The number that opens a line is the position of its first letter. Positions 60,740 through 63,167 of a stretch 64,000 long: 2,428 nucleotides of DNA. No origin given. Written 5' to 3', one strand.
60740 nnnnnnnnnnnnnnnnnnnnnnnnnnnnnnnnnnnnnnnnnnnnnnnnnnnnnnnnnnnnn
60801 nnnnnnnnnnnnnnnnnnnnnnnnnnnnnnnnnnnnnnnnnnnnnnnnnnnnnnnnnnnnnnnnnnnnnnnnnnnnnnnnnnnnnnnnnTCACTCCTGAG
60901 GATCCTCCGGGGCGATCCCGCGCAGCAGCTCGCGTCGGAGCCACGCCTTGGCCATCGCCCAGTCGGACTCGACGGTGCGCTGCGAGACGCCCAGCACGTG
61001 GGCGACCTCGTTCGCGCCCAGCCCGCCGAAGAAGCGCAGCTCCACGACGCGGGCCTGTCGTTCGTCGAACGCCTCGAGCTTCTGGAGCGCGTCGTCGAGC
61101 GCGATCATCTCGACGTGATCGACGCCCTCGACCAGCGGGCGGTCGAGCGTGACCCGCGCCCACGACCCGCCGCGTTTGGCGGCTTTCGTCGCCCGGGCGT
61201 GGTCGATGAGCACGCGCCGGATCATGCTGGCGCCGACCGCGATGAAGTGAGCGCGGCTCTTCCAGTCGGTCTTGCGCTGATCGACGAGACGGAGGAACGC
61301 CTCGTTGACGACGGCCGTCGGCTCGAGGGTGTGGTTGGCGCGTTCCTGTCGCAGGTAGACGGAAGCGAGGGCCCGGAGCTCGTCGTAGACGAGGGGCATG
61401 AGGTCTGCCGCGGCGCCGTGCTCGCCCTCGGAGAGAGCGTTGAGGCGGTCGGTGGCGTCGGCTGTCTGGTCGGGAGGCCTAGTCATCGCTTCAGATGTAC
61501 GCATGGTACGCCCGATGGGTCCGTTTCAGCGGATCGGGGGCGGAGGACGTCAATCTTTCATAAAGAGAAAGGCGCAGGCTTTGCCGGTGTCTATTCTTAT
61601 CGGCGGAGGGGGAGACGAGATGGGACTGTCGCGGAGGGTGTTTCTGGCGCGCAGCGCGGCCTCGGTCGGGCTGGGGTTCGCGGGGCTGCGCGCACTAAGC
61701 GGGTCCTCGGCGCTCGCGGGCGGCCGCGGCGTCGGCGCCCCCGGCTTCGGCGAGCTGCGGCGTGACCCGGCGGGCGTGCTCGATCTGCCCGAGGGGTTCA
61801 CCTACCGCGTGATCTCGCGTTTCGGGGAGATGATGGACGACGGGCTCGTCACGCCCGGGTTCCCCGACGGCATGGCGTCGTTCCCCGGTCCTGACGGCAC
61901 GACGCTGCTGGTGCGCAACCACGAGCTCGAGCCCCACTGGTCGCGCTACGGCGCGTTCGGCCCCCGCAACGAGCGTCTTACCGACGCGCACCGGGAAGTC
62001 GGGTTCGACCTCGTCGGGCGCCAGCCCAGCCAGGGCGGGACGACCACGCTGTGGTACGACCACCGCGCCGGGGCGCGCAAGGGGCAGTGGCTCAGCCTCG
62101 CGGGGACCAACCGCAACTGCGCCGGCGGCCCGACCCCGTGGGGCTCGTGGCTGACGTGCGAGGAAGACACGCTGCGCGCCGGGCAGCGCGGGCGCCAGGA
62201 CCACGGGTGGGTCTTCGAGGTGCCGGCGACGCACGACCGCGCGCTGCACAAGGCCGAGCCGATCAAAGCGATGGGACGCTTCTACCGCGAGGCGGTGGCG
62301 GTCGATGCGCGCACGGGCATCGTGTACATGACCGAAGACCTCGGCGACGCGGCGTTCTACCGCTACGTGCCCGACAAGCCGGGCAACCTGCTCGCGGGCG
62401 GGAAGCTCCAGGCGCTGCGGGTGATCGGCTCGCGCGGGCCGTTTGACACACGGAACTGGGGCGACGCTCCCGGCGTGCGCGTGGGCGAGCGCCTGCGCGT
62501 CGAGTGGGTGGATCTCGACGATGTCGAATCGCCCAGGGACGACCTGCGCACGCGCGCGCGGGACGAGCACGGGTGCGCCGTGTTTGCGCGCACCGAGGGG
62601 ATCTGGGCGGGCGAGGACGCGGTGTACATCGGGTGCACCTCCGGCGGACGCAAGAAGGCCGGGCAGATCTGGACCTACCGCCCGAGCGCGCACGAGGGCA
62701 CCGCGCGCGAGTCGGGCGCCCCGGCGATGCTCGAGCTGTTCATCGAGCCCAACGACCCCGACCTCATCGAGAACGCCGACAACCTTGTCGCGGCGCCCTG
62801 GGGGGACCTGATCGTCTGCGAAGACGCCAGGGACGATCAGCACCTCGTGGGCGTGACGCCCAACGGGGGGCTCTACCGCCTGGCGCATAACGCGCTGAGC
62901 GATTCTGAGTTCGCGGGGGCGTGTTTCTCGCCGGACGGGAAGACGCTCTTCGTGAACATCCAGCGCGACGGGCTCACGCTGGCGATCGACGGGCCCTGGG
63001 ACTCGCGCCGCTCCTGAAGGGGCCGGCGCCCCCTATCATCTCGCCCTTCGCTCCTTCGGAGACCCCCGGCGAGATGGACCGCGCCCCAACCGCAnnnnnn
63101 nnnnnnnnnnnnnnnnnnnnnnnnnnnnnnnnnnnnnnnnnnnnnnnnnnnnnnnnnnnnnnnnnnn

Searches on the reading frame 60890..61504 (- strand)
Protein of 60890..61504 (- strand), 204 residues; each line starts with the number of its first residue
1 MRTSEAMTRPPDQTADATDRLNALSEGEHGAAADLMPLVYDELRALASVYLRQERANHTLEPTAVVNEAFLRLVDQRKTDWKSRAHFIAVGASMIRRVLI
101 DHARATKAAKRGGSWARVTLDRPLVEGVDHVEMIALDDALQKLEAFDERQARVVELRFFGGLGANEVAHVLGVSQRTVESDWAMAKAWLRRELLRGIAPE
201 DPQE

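Call 14: search_protein_families(library=pfam, proteins=[window:60890-61504:-], max_evalue=0.01)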
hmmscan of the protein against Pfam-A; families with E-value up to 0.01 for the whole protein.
window:60890-61504:- (204 aa): 3 families
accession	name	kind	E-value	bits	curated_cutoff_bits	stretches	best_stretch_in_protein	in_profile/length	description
PF07638.17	Sigma70_ECF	-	4.6e-55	186.8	21.1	1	16-193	3-183/185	ECF sigma factor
PF08281.18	Sigma70_r4_2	-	1.4e-06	28.3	25.7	1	141-188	6-53/54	Sigma-70, region 4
PF04545.22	Sigma70_r4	-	2.4e-06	27.4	24.1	1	144-178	3-37/50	Sigma-70, region 4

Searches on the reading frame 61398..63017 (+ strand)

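Call 14: search_protein_families(library=pfam, proteins=[window:61398-63017:+], max_evalue=0.01)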
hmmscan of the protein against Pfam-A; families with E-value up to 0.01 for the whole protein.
window:61398-63017:+ (539 aa): 1 family
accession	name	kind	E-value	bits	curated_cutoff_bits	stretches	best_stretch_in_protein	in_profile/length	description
PF05787.19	PhoX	-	2e-74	252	24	1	116-525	2-515/515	Alkaline phosphatase PhoX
